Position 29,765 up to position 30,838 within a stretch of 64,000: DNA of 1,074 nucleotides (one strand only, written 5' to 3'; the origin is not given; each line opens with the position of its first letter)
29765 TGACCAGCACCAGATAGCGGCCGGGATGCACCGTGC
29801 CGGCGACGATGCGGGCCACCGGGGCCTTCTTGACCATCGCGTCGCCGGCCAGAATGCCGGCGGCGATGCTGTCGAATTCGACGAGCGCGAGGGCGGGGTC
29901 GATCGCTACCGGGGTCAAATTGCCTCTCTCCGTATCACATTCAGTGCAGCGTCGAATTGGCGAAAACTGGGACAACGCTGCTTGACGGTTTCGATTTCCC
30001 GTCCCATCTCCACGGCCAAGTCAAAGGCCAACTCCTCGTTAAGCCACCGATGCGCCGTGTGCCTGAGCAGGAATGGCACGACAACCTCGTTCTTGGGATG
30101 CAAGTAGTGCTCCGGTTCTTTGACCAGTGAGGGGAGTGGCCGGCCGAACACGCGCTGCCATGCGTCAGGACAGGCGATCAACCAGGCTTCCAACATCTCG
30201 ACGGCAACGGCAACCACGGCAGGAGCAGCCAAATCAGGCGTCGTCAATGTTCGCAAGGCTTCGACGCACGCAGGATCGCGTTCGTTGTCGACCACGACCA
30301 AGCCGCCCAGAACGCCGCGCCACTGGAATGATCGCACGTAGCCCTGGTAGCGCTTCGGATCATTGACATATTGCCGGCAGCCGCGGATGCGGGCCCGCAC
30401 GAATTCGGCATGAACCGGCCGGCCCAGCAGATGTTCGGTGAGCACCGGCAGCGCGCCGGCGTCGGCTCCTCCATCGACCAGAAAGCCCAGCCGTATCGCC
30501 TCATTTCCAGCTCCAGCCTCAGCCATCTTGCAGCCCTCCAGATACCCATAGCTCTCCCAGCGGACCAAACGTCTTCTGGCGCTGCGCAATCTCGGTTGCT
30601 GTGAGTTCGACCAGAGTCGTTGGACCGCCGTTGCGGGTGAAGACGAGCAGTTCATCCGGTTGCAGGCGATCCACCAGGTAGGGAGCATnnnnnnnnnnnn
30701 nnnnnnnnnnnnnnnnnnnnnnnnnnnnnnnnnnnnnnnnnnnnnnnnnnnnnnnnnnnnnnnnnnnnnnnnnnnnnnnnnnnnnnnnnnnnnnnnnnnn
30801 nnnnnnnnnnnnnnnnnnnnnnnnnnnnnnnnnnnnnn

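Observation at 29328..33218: BMC-type aldehyde dehydrogenase and tandem-BMC shell protein bracketing a defence-like ATPase + small-partner pair in one coupled operon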

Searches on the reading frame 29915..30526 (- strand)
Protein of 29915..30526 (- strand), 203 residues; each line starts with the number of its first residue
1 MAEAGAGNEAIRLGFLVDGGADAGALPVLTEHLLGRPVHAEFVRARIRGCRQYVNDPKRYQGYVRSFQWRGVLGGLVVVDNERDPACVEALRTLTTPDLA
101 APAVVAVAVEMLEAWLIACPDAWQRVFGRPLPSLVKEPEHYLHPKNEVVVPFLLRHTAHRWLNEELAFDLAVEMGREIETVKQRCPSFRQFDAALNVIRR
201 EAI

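Call 41: find_homologous_proteins(query=window:29915-30526:-, max_evalue=0.001)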
Query window:29915-30526:- (203 aa): 20 proteins with E <= 0.001 among 1177 candidates.
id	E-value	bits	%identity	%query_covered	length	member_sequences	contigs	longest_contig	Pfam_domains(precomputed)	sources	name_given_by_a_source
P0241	1.6e-131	454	100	100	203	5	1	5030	-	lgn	-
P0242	2.5e-123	428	95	99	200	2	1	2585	PF14103.12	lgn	-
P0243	1.9e-115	402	88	99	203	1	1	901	-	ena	-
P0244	5.1e-112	391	86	99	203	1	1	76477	-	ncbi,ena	-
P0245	2.2e-111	389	83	99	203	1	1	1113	-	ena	-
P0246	3.0e-111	388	84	100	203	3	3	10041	PF14103.12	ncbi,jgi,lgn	jgi:hypothetical protein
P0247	3.5e-111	388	86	99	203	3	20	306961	-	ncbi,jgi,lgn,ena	ncbi:MAG: hypothetical protein V9H69_13000 [Anaerolineae bacterium]|jgi:hypothetical protein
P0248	1.1e-109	383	84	99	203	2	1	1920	-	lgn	-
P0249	5.9e-109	381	83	99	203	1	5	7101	PF14103.12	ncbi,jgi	jgi:hypothetical protein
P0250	2.5e-108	379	84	99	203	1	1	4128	-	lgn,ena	-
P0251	3.4e-108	378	81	100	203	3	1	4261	-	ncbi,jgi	jgi:hypothetical protein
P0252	1.4e-107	376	83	100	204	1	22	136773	PF14103.12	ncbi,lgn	-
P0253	1.5e-106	373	81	99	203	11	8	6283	-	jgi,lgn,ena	-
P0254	2.3e-105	369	80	100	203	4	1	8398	PF14103.12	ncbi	-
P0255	3.6e-104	365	80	100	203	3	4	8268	-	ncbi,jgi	jgi:hypothetical protein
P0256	3.7e-100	352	75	100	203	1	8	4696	PF14103.12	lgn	-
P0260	1.8e-39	154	45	91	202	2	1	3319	PF14103.12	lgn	-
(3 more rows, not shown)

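Call 45: search_protein_families(library=pfam, alignment_id=A2, max_evalue=0.01)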
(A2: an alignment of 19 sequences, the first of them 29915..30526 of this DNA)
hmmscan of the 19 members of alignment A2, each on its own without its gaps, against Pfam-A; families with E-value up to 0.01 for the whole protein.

A. member 1, window:29915-30526:- (203 aa): 1 family
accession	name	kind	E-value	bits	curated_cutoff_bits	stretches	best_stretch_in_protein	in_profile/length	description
PF14103.11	DUF4276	-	3.1e-05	24.7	30.2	1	99-194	90-190/192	Domain of unknown function (DUF4276)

B. families by the number of members that match (of 19 scanned): 1 family
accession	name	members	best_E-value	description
PF14103.11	DUF4276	19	1.2e-07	Domain of unknown function (DUF4276)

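Call 48: predict_structure(alignment_id=A2)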
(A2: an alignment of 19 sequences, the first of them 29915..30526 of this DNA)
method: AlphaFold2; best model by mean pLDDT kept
length: 203 residues; sequences in the alignment: 19
mean_pLDDT: 80.8   pTM: 0.78
mean pLDDT of the five models: 80.8, 76.9, 76.2, 49.2, 45.2
residues with pLDDT >= 90: 11; 70-90: 170; 50-70: 15; < 50: 7
segments of 3 or more residues with pLDDT < 50: 1-7
pLDDT, mean of each block of 10 residues (from residue 1): 47 84 86 89 75 86 84 76 80 75 77 87 85 89 87 81 82 80 82 86 73
secondary structure, 60 per line:
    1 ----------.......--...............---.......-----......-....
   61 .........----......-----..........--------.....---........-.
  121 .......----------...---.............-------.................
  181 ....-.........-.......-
elements in order: E11-17 H20-34 E38-44 H50-55 H57-69 E74-79 H85-94 E103-107 H111-118 H120-127 H144-156 H164-184 H186-194 H196-202

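Call 51: fold_search(model_id=the predicted structure, library=pdb)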
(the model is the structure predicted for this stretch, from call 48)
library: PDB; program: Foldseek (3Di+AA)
matches with E <= 10: 1218; with E <= 0.001: 0
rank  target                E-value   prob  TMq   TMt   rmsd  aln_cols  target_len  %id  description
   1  5im4_N                4.8e-03  1.00  0.33  0.46   4.0       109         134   16  Crystal structure of designed two-component self-assembling icosahedral cage I52-32 (released 2016-07-27)
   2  5im4_O                5.1e-03  0.99  0.31  0.45   4.2       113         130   16  Crystal structure of designed two-component self-assembling icosahedral cage I52-32 (released 2016-07-27)
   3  5im4_B                5.4e-03  0.99  0.31  0.43   4.3       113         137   17  Crystal structure of designed two-component self-assembling icosahedral cage I52-32 (released 2016-07-27)
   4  5im4_i                5.8e-03  0.99  0.33  0.46   4.0       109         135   16  Crystal structure of designed two-component self-assembling icosahedral cage I52-32 (released 2016-07-27)
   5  5im4_L                5.8e-03  0.99  0.31  0.43   4.3       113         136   17  Crystal structure of designed two-component self-assembling icosahedral cage I52-32 (released 2016-07-27)
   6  5im4_f                6.1e-03  0.99  0.31  0.44   4.3       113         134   17  Crystal structure of designed two-component self-assembling icosahedral cage I52-32 (released 2016-07-27)
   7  5im4_K                6.1e-03  0.99  0.31  0.43   4.3       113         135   17  Crystal structure of designed two-component self-assembling icosahedral cage I52-32 (released 2016-07-27)
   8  5im4_D                6.5e-03  0.99  0.31  0.44   4.3       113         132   17  Crystal structure of designed two-component self-assembling icosahedral cage I52-32 (released 2016-07-27)
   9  5im4_W                6.5e-03  0.99  0.31  0.44   4.3       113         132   17  Crystal structure of designed two-component self-assembling icosahedral cage I52-32 (released 2016-07-27)
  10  5im4_E                6.9e-03  0.99  0.31  0.44   4.3       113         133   16  Crystal structure of designed two-component self-assembling icosahedral cage I52-32 (released 2016-07-27)
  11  5im4_V                6.9e-03  0.99  0.31  0.43   4.3       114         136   17  Crystal structure of designed two-component self-assembling icosahedral cage I52-32 (released 2016-07-27)
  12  5im4_A                7.4e-03  0.99  0.31  0.43   4.3       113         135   16  Crystal structure of designed two-component self-assembling icosahedral cage I52-32 (released 2016-07-27)
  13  5im4_h                8.3e-03  0.97  0.30  0.41   4.6       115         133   18  Crystal structure of designed two-component self-assembling icosahedral cage I52-32 (released 2016-07-27)
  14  8txr_C                8.8e-03  0.75  0.31  0.16  19.0       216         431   13  E. coli ExoVII(H238A) (released 2024-01-31)
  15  5im4_M                9.4e-03  0.98  0.32  0.43   4.3       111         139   17  Crystal structure of designed two-component self-assembling icosahedral cage I52-32 (released 2016-07-27)
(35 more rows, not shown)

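Call 60: search_protein_representatives(alignment_id=A2)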
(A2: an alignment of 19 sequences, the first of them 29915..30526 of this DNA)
Query: 19 sequences, 203 profile positions. Proteins with E-value up to 0.001 (for the whole library): 222; up to 1e-10: 11; up to 1e-30: 5. The best 150 are listed.
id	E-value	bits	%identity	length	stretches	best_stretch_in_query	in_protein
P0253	6.3e-113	391.8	-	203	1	1-202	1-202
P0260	9.3e-84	296.5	-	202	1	7-202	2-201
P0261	1.2e-45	172.1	-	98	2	1-73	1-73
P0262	1.9e-45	171.4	-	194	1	12-195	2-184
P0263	1.9e-34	135.5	-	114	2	116-202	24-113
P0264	4.5e-19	85.3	-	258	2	96-195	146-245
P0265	2.8e-14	69.6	-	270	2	97-198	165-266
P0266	2.4e-13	66.6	-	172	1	12-195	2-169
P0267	7.0e-12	61.8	-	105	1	160-202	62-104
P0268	4.0e-11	59.4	-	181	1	13-199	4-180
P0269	6.2e-11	58.7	-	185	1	11-198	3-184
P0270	1.9e-10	57.1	-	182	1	64-196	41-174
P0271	9.0e-10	54.9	-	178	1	57-194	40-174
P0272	9.9e-10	54.8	-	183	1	37-195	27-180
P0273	2.5e-09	53.5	-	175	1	75-196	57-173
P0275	3.8e-09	52.9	-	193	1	10-194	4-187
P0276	5.8e-09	52.3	-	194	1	16-196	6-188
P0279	1.2e-08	51.2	-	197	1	12-202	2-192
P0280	2.6e-08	50.2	-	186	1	12-195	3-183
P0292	1.6e-07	47.6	-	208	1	7-197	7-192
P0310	1.6e-06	44.3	-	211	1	7-200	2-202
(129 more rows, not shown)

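Call 62: search_protein_families(library=pfam, proteins=[P0262, P0266, P0268, P0269, P0275, P0276, P0279, P0280, P0292, P0310], max_evalue=0.001)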
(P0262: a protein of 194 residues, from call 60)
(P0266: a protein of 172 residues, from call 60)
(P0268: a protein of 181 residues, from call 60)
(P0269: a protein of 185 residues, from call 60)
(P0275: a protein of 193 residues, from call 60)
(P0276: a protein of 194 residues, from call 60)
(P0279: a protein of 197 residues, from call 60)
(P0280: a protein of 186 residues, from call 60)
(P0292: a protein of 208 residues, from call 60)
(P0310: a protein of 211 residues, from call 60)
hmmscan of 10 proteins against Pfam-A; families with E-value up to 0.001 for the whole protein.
P0262 (194 aa): 1 family
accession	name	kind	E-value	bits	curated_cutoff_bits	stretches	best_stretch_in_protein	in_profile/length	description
PF14103.11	DUF4276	-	7.2e-15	56.2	30.2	1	7-184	1-191/192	Domain of unknown function (DUF4276)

P0266 (172 aa): 1 family
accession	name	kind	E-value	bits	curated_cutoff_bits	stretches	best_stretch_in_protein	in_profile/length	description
PF14103.11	DUF4276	-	2.2e-10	41.6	30.2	1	23-168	33-190/192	Domain of unknown function (DUF4276)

P0268 (181 aa): 1 family
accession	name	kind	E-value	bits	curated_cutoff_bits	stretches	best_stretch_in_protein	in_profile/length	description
PF14103.11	DUF4276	-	1.8e-14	54.9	30.2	1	41-172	41-187/192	Domain of unknown function (DUF4276)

P0269 (185 aa): 1 family
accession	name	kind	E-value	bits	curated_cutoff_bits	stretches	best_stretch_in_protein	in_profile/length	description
PF14103.11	DUF4276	-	9.3e-14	52.5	30.2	1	10-177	2-187/192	Domain of unknown function (DUF4276)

P0275 (193 aa): 1 family
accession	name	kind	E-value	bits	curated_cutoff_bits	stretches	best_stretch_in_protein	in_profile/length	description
PF14103.11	DUF4276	-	8.5e-19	69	30.2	1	11-188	1-191/192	Domain of unknown function (DUF4276)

P0276 (194 aa): 1 family
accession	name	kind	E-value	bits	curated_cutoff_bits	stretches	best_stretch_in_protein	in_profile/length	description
PF14103.11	DUF4276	-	1e-06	29.5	30.2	1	8-187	2-191/192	Domain of unknown function (DUF4276)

P0279 (197 aa): 1 family
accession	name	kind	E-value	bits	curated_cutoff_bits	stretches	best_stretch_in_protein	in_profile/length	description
PF14103.11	DUF4276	-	1.5e-10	42.1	30.2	1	12-185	6-191/192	Domain of unknown function (DUF4276)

P0280 (186 aa): 1 family
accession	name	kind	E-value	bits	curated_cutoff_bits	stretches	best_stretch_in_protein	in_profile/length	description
PF14103.11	DUF4276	-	1.2e-11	45.6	30.2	1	9-183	2-191/192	Domain of unknown function (DUF4276)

P0292 (208 aa): 1 family
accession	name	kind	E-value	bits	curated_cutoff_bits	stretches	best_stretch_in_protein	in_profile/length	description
PF14103.11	DUF4276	-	2.1e-08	35.1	30.2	1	28-187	12-188/192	Domain of unknown function (DUF4276)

P0310 (211 aa): 2 families
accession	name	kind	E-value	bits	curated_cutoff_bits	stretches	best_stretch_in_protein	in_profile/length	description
PF14103.11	DUF4276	-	6.3e-15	56.4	30.2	1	13-197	2-191/192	Domain of unknown function (DUF4276)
PF11536.14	DUF3226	-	8e-05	22.9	27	1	12-99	6-86/208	Protein of unknown function (DUF3226)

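Call 71: search_solved_structures(query=A2, max_evalue=1)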
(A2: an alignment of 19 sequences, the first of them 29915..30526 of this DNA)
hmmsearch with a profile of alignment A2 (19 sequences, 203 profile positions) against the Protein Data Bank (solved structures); distinct sequences matched with E-value up to 1: 0.

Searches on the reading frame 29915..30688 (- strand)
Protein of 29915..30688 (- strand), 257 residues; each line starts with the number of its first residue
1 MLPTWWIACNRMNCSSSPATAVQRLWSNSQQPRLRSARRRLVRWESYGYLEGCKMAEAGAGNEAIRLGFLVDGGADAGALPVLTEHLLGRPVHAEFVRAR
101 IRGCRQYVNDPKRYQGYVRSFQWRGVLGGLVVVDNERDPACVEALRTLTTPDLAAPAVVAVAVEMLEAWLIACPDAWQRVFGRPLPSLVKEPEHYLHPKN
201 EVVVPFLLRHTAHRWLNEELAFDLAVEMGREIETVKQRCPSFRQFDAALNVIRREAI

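Call 3: search_protein_families(library=pfam, proteins=[window:29915-30688:-], max_evalue=0.01)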
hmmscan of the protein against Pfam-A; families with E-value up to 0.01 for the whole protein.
window:29915-30688:- (257 aa): 1 family
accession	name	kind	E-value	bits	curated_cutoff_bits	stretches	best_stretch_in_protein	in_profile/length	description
PF14103.11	DUF4276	-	5.3e-05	24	30.2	1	153-248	90-190/192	Domain of unknown function (DUF4276)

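Call 4: search_protein_families(library=padloc, proteins=[window:29915-30688:-], max_evalue=0.01)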
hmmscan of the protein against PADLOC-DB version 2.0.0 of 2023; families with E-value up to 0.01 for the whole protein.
window:29915-30688:- (257 aa): 7 families
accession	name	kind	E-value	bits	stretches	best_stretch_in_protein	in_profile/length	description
PDLC04197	HEC-01B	-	1.5e-06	26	1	135-217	59-141/192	-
PDLC04194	HEC-01B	-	3.4e-06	24.9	1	130-220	61-149/204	-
PDLC04210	HEC-01B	-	0.0007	17.4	1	152-202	106-163/217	-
PDLC04191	HEC-01B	-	0.00099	17.1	1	113-249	50-185/192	-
PDLC04196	HEC-01B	-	0.0034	15.4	0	68-201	5-146/197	-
PDLC04206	HEC-01B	-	0.0052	14.6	0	130-181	81-135/219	-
PDLC04193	HEC-01B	-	0.009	13.9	0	129-220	55-144/195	-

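Call 5: search_protein_families(library=ncbifam, proteins=[window:29915-30688:-], max_evalue=0.01)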
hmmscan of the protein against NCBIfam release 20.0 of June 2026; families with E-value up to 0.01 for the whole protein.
window:29915-30688:- (257 aa): 0 families
